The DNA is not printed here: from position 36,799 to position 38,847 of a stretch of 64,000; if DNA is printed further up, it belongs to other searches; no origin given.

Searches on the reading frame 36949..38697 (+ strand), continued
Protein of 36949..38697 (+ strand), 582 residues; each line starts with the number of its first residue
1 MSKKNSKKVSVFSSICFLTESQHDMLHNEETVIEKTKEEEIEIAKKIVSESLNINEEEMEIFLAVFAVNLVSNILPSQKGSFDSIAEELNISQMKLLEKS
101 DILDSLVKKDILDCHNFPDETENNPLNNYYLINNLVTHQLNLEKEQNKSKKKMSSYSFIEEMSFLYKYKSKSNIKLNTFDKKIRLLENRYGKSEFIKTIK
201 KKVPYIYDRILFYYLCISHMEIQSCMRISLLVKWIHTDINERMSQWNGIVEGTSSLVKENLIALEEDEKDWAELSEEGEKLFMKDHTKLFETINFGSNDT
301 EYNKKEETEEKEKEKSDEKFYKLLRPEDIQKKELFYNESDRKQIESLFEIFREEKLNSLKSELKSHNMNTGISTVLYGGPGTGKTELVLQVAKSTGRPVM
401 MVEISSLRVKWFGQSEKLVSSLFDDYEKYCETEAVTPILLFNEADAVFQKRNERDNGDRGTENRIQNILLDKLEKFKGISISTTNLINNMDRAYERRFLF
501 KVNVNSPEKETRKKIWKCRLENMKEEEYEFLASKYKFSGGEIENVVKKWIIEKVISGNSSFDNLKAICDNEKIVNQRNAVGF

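Call 23: find_related_loci(query=A1, collection=genome_contigs, flank=8000)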
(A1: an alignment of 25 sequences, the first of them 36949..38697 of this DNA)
Query A1 (582 aa) in genome_contigs; peptide patterns used: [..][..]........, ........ (x = any residue, [..] = any of these).
600 stretches matched a pattern (row limit reached: there are more); 337 encode a relative of the query (tblastn E <= 1e-3); the best 80 are kept; 80 distinct loci.
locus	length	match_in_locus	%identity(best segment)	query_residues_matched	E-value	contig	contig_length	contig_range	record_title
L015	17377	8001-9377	33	103-582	1e-73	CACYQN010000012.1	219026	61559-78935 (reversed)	MAG: uncultured Bacteroidia bacterium isolate RUG12182 genome assembly, contig: RUG12182_asm_12, whole genome shotgun se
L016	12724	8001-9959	43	55-582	2e-69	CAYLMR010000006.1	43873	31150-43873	MAG TPA_asm: uncultured Bacteroides sp. isolate SRP199465_co1_113 genome assembly, contig: NODE_1817_length_43873_cov_71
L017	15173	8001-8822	43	315-582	5e-67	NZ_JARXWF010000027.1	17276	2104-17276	Parabacteroides sp. PM6-13 Ga0505164_27, whole genome shotgun sequence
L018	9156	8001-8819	42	313-582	7e-67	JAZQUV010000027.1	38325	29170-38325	MAG: Candidatus Aphodosoma sp. isolate T1900045180_TC20190176.MAGScoT_cleanbin_000003 SGB_5224_k141_2582690, whole genom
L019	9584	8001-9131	34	199-582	3e-65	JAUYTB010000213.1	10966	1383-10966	MAG: Bacteroidales bacterium isolate C8_concoct.bin.51 C8_k141_81358, whole genome shotgun sequence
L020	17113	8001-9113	35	190-582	5e-65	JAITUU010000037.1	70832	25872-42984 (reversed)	MAG: Bacteroidales bacterium isolate TD114a_bin13 k119_122955, whole genome shotgun sequence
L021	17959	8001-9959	36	48-582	6e-65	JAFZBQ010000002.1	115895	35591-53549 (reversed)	MAG: Bacteroidales bacterium isolate RGIG7619 Water_buffalos_Omasum-5__c11223, whole genome shotgun sequence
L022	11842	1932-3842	35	55-573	3e-64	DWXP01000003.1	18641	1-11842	MAG TPA_asm: Candidatus Barnesiella merdigallinarum isolate CHK136-6590 CHK136__C10017_L18641_SAMEA104467408, whole geno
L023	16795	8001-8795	42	323-582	8e-64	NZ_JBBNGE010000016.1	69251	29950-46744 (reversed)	Segatella sinensis strain CLA-AA-H174 CLA-AA-H174_contig_16_length_69251, whole genome shotgun sequence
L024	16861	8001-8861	38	300-582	1e-61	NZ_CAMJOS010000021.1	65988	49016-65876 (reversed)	MAG: uncultured Prevotella sp. isolate SRR12081299_bin.49_metaWRAP_v1.3_MAG ERZ12289776.410, whole genome shotgun sequen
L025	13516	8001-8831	39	300-573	8e-61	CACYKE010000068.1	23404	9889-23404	MAG: uncultured Prevotellaceae bacterium isolate RUG12019 genome assembly, contig: RUG12019_asm_68, whole genome shotgun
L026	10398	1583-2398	43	315-582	2e-68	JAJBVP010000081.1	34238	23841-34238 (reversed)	MAG: Bacteroidales bacterium isolate U_127163 U_127163=NODE_80_length_34238_cov_31.304391, whole genome shotgun sequence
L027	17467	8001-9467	27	81-582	2e-51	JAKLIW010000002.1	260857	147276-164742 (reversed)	MAG: bacterium isolate RA.bin96 RA.bin96_2, whole genome shotgun sequence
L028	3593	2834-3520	38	327-554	6e-49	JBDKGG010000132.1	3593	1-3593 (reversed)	MAG: Bacteroidota bacterium isolate farmington_2019_sw_WHONDRS-S19S_0053_B_bin.57 scaffold_333354, whole genome shotgun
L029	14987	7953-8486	36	374-547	8e-30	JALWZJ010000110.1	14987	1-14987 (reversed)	MAG: Campylobacterales bacterium isolate T2_metabat1_scaf2bin.096 T2_NODE_4178_length_14987_cov_6.027389, whole genome s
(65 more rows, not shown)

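Call 28: search_protein_families(library=pfam, proteins=[L016:6792-7748:-, L019:6526-7443:+, L020:6335-7246:-, L022:3948-4907:+, L023:8896-9804:-, L027:6751-7701:+, L017:10991-11926:+, L012:4631-5797:+, L012:7870-9060:+, L009:8110-9867:+], max_evalue=0.01)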
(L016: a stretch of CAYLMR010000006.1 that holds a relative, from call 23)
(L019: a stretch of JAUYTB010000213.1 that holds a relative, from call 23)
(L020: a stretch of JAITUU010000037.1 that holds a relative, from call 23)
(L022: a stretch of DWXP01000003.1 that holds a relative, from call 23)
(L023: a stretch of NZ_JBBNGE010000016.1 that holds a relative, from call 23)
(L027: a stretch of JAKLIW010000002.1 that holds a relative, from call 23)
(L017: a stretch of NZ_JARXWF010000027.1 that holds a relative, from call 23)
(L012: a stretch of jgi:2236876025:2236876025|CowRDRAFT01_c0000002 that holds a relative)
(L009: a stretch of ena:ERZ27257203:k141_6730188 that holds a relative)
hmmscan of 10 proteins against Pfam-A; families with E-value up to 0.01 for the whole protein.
L016:6792-7748:- (318 aa): 2 families
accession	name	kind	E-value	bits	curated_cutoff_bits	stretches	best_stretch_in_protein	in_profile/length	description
PF13280.12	WYL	-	2e-15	57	21.8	1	134-203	1-70/70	WYL domain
PF25583.1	WCX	-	2.8e-06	28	23.9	1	234-310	2-75/76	WCX domain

L019:6526-7443:+ (305 aa): 3 families
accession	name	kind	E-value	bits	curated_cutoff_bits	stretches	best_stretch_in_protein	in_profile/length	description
PF13280.12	WYL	-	1.1e-12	48.1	21.8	1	125-190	5-70/70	WYL domain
PF25583.1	WCX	-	3.2e-11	43.9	23.9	1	222-296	3-74/76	WCX domain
PF08353.15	MurT_C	-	0.00035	21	25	1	20-69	1-48/110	MurT ligase C-terminal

L020:6335-7246:- (303 aa): 2 families
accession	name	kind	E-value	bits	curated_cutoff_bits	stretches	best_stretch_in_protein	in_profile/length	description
PF13280.12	WYL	-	1.4e-14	54.3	21.8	1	120-188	2-70/70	WYL domain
PF25583.1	WCX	-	1.4e-10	41.8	23.9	1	219-295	2-75/76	WCX domain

L022:3948-4907:+ (319 aa): 2 families
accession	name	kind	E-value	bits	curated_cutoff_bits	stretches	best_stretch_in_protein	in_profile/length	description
PF13280.12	WYL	-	2e-19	69.8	21.8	1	119-185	2-68/70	WYL domain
PF25583.1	WCX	-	4.6e-10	40.1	23.9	1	220-294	4-75/76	WCX domain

L023:8896-9804:- (302 aa): 2 families
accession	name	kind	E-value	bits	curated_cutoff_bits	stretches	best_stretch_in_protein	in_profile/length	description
PF13280.12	WYL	-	6.7e-19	68.1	21.8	1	121-189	2-70/70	WYL domain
PF25583.1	WCX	-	5.5e-09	36.7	23.9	1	220-296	2-75/76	WCX domain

L027:6751-7701:+ (316 aa): 5 families
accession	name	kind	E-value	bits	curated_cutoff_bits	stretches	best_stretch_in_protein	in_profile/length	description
PF13280.12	WYL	-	5.5e-19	68.4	21.8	1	132-199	1-69/70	WYL domain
PF25583.1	WCX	-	4.7e-09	36.9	23.9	1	230-306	2-72/76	WCX domain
PF08220.18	HTH_DeoR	-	0.00014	21.9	21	1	6-43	1-38/57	DeoR-like helix-turn-helix domain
PF08279.18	HTH_11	-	0.0024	18.1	25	1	8-60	3-54/55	HTH domain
PF07638.17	Sigma70_ECF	-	0.0084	16.5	21.1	0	20-48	152-180/185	ECF sigma factor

L017:10991-11926:+ (311 aa): 2 families
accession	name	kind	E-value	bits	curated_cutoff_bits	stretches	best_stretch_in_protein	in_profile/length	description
PF13280.12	WYL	-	2.4e-16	59.9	21.8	1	129-197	1-69/70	WYL domain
PF25583.1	WCX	-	3e-09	37.5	23.9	1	230-306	3-76/76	WCX domain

L012:4631-5797:+ (388 aa): 0 families

L012:7870-9060:+ (396 aa): 1 family
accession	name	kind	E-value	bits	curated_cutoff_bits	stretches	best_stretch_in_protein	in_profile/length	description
PF05728.18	UPF0227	-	9.5e-10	39.1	21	1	3-174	2-168/187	Uncharacterised protein family (UPF0227)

L009:8110-9867:+ (585 aa): 1 family
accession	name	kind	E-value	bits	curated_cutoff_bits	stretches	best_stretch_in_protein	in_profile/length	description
PF14903.11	WG_beta_rep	-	7.8e-13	48.6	25.6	1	348-370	1-23/35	WG containing repeat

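Call 29: search_protein_families(library=pfam, proteins=[L016:220-4563:+, L016:4560-6773:+, L022:4912-6612:+, L022:6609-9056:+, L019:5265-6398:+, L027:5729-6721:+, L020:9131-9961:-, L020:5738-6331:-, L023:4664-6193:+, L017:9335-10507:+], max_evalue=0.001)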
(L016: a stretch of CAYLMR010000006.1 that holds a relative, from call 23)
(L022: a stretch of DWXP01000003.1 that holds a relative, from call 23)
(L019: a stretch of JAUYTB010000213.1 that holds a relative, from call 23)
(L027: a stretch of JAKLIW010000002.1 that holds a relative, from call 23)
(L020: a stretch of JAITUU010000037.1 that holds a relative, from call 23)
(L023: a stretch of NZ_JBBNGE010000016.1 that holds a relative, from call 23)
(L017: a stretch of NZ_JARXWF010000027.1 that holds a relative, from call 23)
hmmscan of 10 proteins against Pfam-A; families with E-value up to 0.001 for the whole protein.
L016:220-4563:+ (1447 aa): 7 families
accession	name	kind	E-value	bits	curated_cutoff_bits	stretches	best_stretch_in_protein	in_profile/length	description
PF17962.7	bMG6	-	2.1e-21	76.6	23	1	476-583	8-112/112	Bacterial macroglobulin domain 6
PF11974.14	bMG3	-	2.4e-17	63.2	34.9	1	141-236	1-102/103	Bacterial alpha-2-macroglobulin MG3 domain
PF01835.25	MG2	-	3.4e-17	63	32.8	1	242-333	1-95/96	MG2 domain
PF07703.20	A2M_BRD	-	4.9e-17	63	22.7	1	602-743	2-139/140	Alpha-2-macroglobulin bait region domain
PF17973.7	bMG10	-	2.2e-13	50.9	26.2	1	1323-1432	8-130/131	Bacterial Alpha-2-macroglobulin MG10 domain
PF00207.28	A2M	-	2.7e-07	30.8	21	1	817-892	13-90/92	Alpha-2-macroglobulin family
PF17972.7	bMG5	-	3.1e-07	31.3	26.5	1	341-452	2-114/127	Bacterial Alpha-2-macroglobulin MG5 domain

L016:4560-6773:+ (737 aa): 3 families
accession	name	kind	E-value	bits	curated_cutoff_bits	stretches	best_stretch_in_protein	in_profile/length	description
PF00912.28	Transgly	-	2e-45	154.8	27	1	57-219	14-177/178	Transglycosylase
PF06832.18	BiPBP_C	-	4.5e-16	59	26.8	1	647-734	5-90/90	Penicillin-Binding Protein C-terminus Family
PF00905.27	Transpeptidase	-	5.6e-10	39.3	22.1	1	297-422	2-133/299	Penicillin binding protein transpeptidase domain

L022:4912-6612:+ (566 aa): 2 families
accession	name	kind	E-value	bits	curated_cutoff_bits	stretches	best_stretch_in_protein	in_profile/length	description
PF03235.19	GmrSD_N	-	1.2e-24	88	33.2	1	14-206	8-199/199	GmrSD restriction endonuclease, N-terminal domain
PF07510.16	GmrSD_C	-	4.3e-05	23.9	23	0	486-514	78-106/138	GmrSD restriction endonucleases, C-terminal domain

L022:6609-9056:+ (815 aa): 1 family
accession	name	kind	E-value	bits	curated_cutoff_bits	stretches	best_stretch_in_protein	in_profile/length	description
PF03235.19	GmrSD_N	-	1.2e-19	71.7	33.2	1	5-213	9-198/199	GmrSD restriction endonuclease, N-terminal domain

L019:5265-6398:+ (377 aa): 2 families
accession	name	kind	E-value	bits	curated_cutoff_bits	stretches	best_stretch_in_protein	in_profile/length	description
PF13776.11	DUF4172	-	1.3e-31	109.1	25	1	2-83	1-82/82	Domain of unknown function (DUF4172)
PF02661.23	Fic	-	2.5e-18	67.2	24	1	113-223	2-93/93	Fic/DOC family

L027:5729-6721:+ (330 aa): 0 families

L020:9131-9961:- (276 aa): 2 families
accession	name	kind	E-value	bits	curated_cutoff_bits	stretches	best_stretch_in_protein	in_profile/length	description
PF13509.12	S1_2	-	4.2e-30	104.1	21.8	1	4-63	1-60/61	S1 domain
PF17783.7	CvfB_WH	-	4.8e-23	81.1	22.9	1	218-275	1-58/58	CvfB-like winged helix domain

L020:5738-6331:- (197 aa): 2 families
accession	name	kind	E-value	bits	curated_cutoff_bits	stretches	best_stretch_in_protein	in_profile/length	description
PF00149.33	Metallophos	-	3.6e-14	54.1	21.5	1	1-164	1-190/191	Calcineurin-like phosphoesterase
PF12850.12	Metallophos_2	-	1e-11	45.5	27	1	1-179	1-132/154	Calcineurin-like phosphoesterase superfamily domain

L023:4664-6193:+ (509 aa): 4 families
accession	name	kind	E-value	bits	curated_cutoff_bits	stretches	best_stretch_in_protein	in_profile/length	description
PF01076.25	Mob_Pre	-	7.3e-14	52.5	25.5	1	131-235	99-195/196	Plasmid recombination enzyme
PF09325.15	Vps5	-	0.00024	21.2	27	1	266-390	86-211/236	Vps5 C terminal like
PF01576.24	Myosin_tail_1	-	0.00026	19.4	38.1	1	228-374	340-487/1081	Myosin tail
PF05549.16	Allexi_40kDa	-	0.00042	20.4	26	1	295-453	61-210/271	Allexivirus 40kDa protein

L017:9335-10507:+ (390 aa): 1 family
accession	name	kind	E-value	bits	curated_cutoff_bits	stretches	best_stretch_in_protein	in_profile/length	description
PF01139.22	RtcB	-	1e-115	387.8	27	2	133-390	136-426/426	tRNA-splicing ligase RtcB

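Call 37: find_related_loci(query=A1, collection=metagenome_contigs, flank=8000)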
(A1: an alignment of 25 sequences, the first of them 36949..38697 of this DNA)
Query A1 (582 aa) in metagenome_contigs; peptide patterns used: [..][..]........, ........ (x = any residue, [..] = any of these).
600 stretches matched a pattern (row limit reached: there are more); 300 encode a relative of the query (tblastn E <= 1e-3); the best 80 are kept; 80 distinct loci.
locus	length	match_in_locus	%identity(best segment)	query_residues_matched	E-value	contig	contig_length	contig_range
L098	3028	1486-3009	32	49-582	3e-77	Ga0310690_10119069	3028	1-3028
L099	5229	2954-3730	46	326-582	6e-69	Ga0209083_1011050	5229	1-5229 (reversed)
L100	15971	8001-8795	41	323-582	7e-65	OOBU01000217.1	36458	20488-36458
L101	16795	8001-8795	40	323-582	2e-64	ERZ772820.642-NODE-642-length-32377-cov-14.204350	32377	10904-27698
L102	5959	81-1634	30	46-582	3e-63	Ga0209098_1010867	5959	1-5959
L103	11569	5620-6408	41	323-582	2e-63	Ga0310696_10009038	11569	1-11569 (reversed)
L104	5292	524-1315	42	323-582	2e-63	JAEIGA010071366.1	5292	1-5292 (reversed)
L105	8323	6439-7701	32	124-562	1e-62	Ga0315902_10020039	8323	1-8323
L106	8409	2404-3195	41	323-582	7e-61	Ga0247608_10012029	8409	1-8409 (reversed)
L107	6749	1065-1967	36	300-582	1e-60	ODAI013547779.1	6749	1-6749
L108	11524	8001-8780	41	329-582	3e-60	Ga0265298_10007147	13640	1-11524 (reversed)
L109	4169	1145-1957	39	310-582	7e-60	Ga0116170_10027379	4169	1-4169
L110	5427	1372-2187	39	316-582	1e-58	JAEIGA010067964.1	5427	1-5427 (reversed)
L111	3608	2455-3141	40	329-556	2e-55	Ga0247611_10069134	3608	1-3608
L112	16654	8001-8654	43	359-573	5e-55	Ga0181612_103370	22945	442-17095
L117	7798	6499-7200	35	328-561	3e-46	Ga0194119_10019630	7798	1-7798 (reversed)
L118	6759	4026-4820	31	319-582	1e-41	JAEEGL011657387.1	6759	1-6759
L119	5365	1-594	37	393-582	3e-37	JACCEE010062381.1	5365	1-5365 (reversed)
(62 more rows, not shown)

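Call 39: search_protein_families(library=pfam, proteins=[L100:9531-10748:+, L024:4129-5661:+, L023:9952-10281:+, L023:10565-12832:-, L103:3117-4007:-, L103:2440-3111:-, L021:9982-10623:+, L021:7333-7872:-, L010:8893-9906:-, L010:9911-10849:-], max_evalue=0.001)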
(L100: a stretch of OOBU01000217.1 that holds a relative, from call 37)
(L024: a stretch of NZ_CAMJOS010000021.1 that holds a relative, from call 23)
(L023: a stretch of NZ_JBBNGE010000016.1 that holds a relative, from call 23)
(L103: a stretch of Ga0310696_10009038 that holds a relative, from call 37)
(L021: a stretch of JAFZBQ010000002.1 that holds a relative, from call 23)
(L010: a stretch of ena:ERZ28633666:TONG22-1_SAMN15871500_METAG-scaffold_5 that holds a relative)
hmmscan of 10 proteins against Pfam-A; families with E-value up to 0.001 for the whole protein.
L100:9531-10748:+ (405 aa): 1 family
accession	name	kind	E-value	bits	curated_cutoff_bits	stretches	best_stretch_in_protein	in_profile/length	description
PF14281.12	PDDEXK_4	-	1.1e-38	133.5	22.3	1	32-219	1-182/183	PD-(D/E)XK nuclease superfamily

L024:4129-5661:+ (510 aa): 1 family
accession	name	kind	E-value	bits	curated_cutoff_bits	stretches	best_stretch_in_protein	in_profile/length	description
PF11074.14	DUF2779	-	7.9e-46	155.9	23.3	1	309-435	1-126/126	Domain of unknown function(DUF2779)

L023:9952-10281:+ (109 aa): 0 families

L023:10565-12832:- (755 aa): 1 family
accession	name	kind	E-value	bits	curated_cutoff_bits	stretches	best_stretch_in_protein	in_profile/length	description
PF03235.19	GmrSD_N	-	1.1e-22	81.6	33.2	1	15-248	1-198/199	GmrSD restriction endonuclease, N-terminal domain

L103:3117-4007:- (296 aa): 3 families
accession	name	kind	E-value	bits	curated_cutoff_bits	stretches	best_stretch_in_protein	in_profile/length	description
PF08238.18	Sel1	-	2.6e-16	59.9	30.7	1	65-92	2-29/36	Sel1 repeat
PF13432.12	TPR_16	-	0.00035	21.4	32.7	0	45-78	10-45/65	Tetratricopeptide repeat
PF13174.12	TPR_6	-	0.00073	20.5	26.3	0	65-94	1-26/33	Tetratricopeptide repeat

L103:2440-3111:- (223 aa): 1 family
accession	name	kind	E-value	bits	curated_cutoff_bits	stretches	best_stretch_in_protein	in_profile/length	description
PF08238.18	Sel1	-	1.9e-26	91.9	30.7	3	130-159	5-34/36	Sel1 repeat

L021:9982-10623:+ (213 aa): 0 families

L021:7333-7872:- (179 aa): 0 families

L010:8893-9906:- (337 aa): 1 family
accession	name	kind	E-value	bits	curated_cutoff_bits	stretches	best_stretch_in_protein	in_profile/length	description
PF11185.13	DUF2971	-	6.1e-13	50.3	22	1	88-164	1-89/89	Protein of unknown function (DUF2971)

L010:9911-10849:- (312 aa): 0 families

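Call 49: search_dna_similar(query=window:36949-38697:+, collection=plasmids, mode=protein, max_evalue=1e-20, max_rows=25)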
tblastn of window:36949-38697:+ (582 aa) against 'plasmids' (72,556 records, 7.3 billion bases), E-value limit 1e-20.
Records with a match: 12; places in all: 12; records where one place covers at least 80% of the query: 0.
Best place of each record, by identity: <60% 12.
By first word of the organism name: Arcobacter 3; Segatella 2; Aliarcobacter 1; Chryseobacterium 1; Prevotella 1; Halogeometricum 1; Paenibacillus 1; Nostoc 1; Rhodococcus 1.
By predicted mobility (MOB-suite, as given by PLSDB): non-mobilizable 9; conjugative 2; mobilizable 1.
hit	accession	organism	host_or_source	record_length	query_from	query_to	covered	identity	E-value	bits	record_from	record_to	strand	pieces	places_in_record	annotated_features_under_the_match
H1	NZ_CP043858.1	Aliarcobacter cibarius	cell culture,Poultry carcass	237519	146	556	71%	34.0%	2e-54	207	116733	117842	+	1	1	ATP-binding protein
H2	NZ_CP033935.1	Chryseobacterium balustinum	fish,pure isolate,blood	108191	323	582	45%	42.7%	2e-63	233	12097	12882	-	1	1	AAA family ATPase | hypothetical protein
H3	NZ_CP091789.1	Prevotella sp. E2-28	Ovis aries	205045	323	582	45%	42.1%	1e-59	223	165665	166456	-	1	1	ATP-binding protein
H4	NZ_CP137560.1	Segatella hominis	Homo sapiens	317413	323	582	45%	41.9%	6e-60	223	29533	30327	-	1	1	AAA family ATPase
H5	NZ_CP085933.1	Segatella copri DSM 18205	-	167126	323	582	45%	40.8%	2e-60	225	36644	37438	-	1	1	ATP-binding protein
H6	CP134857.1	Arcobacter sp. AZ-2023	food,chicken meat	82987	331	556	39%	44.7%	3e-51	197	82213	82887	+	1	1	ATP-binding protein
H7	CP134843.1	Arcobacter sp. AZ-2023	food,chicken meat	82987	331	556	39%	44.7%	3e-51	197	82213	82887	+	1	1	ATP-binding protein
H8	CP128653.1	Arcobacter sp. DSM 115960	animal,chicken meat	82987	331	556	39%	44.7%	3e-51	197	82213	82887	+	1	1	ATP-binding protein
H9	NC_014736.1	Halogeometricum borinquense DSM 11551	-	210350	369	567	34%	31.7%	3e-21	106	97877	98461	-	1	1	AAA family ATPase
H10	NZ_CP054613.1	Paenibacillus cellulosilyticus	cell culture,soil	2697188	371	546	30%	34.8%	2e-21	106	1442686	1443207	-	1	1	none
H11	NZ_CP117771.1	Nostoc sp. UHCC 0926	whole organism,lichen surface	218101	368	546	31%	33.7%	1e-21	107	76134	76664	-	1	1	ATP-binding protein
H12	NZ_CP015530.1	Rhodococcus sp. WB1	soil,PCBs contaminated soil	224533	368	546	31%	33.3%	7e-21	105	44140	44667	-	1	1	AAA family ATPase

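Call 50: search_dna_similar(query=window:36949-38697:+, collection=phages, mode=protein, max_evalue=1e-15, max_rows=15)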
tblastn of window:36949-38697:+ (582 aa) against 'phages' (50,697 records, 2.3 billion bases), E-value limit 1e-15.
No match.

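Call 51: get_annotated_region(hit=H5, flank=7000)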
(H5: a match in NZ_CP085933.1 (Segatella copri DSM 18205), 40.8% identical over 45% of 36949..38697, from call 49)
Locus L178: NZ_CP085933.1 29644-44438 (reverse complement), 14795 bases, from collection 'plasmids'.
description: Segatella copri DSM 18205 strain FDAARGOS_1573 plasmid unnamed1, complete sequence
organism: Segatella copri DSM 18205 (NCBI taxid 537011)
taxonomy: Bacteria; Bacteroidota; Bacteroidia; Bacteroidales; Prevotellaceae; Segatella; Segatella copri; Segatella copri DSM 18205
host: -; source: -; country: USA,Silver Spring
typing (MOB-suite, as given by PLSDB): non-mobilizable
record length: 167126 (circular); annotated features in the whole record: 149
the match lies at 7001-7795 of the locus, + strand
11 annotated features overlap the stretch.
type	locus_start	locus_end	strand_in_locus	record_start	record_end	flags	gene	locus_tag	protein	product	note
CDS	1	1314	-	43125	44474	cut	-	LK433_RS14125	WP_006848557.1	AAA family ATPase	-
CDS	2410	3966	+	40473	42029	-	istA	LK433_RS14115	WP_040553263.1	IS21 family transposase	-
CDS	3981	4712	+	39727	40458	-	istB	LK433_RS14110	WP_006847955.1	IS21-like element helper ATPase IstB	-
CDS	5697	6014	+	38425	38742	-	-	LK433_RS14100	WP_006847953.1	hypothetical protein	-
CDS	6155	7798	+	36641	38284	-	-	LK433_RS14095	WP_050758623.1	ATP-binding protein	-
CDS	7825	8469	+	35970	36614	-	-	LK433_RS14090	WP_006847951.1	HAD domain-containing protein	-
CDS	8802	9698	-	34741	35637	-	-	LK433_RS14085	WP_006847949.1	ATP-binding protein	-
CDS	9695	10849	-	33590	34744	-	-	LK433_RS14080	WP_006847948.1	ATP-binding protein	-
CDS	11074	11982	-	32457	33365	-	-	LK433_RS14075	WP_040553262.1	WYL domain-containing protein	-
CDS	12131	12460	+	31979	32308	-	-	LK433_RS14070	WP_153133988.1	hypothetical protein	-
CDS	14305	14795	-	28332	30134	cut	-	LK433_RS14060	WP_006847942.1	DUF262 domain-containing protein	-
